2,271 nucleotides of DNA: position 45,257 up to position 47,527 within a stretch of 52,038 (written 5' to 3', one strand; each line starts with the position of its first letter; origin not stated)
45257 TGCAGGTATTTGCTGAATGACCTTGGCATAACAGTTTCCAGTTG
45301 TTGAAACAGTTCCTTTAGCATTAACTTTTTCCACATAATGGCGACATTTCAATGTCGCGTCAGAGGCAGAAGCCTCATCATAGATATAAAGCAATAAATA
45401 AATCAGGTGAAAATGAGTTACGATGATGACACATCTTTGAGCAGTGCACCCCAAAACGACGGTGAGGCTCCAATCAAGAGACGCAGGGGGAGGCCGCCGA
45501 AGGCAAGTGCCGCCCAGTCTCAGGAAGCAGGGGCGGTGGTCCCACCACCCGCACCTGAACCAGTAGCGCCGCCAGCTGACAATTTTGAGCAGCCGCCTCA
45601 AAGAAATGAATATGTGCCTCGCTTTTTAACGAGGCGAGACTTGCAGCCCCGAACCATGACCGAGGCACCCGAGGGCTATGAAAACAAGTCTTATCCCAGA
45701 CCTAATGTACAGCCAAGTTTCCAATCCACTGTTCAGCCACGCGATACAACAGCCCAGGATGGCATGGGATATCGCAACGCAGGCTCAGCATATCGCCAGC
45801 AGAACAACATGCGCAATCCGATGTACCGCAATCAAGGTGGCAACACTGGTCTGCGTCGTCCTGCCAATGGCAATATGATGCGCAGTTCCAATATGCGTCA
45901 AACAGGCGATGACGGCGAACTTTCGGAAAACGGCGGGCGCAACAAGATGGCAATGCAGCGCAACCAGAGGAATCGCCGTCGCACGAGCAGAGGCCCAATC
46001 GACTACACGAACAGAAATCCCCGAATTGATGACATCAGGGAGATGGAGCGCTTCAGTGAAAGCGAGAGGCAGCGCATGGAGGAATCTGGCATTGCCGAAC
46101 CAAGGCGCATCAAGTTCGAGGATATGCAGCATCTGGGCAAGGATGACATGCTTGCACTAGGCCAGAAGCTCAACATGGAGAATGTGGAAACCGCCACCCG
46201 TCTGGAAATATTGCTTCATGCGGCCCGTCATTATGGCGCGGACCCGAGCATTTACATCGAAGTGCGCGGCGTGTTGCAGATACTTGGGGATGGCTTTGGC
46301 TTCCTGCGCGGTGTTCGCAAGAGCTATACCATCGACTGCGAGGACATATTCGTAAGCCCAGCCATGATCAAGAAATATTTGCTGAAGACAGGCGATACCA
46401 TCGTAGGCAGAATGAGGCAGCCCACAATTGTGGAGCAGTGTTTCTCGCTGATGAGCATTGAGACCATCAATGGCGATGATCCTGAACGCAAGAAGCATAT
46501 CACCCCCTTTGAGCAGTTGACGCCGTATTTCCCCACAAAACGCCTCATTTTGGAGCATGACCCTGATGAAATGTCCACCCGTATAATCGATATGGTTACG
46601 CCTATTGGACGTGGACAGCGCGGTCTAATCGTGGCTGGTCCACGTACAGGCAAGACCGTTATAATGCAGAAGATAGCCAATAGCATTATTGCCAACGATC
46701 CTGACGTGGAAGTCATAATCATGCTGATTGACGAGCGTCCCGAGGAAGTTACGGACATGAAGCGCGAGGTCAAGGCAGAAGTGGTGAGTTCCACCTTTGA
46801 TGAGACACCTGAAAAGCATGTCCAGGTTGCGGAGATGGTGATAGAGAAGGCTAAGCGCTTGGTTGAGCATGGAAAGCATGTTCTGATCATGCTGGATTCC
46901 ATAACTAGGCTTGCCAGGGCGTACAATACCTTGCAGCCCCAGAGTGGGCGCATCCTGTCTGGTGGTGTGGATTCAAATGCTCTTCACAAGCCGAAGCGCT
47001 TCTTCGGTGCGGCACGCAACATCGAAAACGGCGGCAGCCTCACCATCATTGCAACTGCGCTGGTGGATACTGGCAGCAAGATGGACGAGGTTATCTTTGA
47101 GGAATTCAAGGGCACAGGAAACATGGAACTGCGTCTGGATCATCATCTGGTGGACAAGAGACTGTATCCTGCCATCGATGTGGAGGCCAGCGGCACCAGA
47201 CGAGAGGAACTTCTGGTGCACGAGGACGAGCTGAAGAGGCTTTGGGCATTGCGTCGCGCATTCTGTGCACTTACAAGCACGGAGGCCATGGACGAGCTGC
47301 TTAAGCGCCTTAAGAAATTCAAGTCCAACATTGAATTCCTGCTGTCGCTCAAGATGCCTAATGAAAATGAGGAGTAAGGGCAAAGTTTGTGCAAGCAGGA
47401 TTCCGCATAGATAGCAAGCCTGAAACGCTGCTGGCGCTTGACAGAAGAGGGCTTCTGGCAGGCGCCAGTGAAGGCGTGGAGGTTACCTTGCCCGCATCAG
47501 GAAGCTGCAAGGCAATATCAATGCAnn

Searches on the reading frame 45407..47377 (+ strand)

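Call 48: search_protein_families(library=pfam, proteins=[window:45407-47377:+], max_evalue=0.001)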
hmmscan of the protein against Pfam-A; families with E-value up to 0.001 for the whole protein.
window:45407-47377:+ (656 aa): 3 families
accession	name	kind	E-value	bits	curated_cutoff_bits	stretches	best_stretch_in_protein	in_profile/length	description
PF00006.31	ATP-synt_ab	-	7e-30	104.7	29.5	1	391-595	2-211/213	ATP synthase alpha/beta family, nucleotide-binding domain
PF07497.18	Rho_RNA_bind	-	8.5e-22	77.2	27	1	287-360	2-73/73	Rho termination factor, RNA-binding domain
PF22707.2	S1CSD-TOTE-2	-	0.00051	20.4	27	1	285-335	2-41/60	S1/CSD-like domain 2 of the TOTE conflict systems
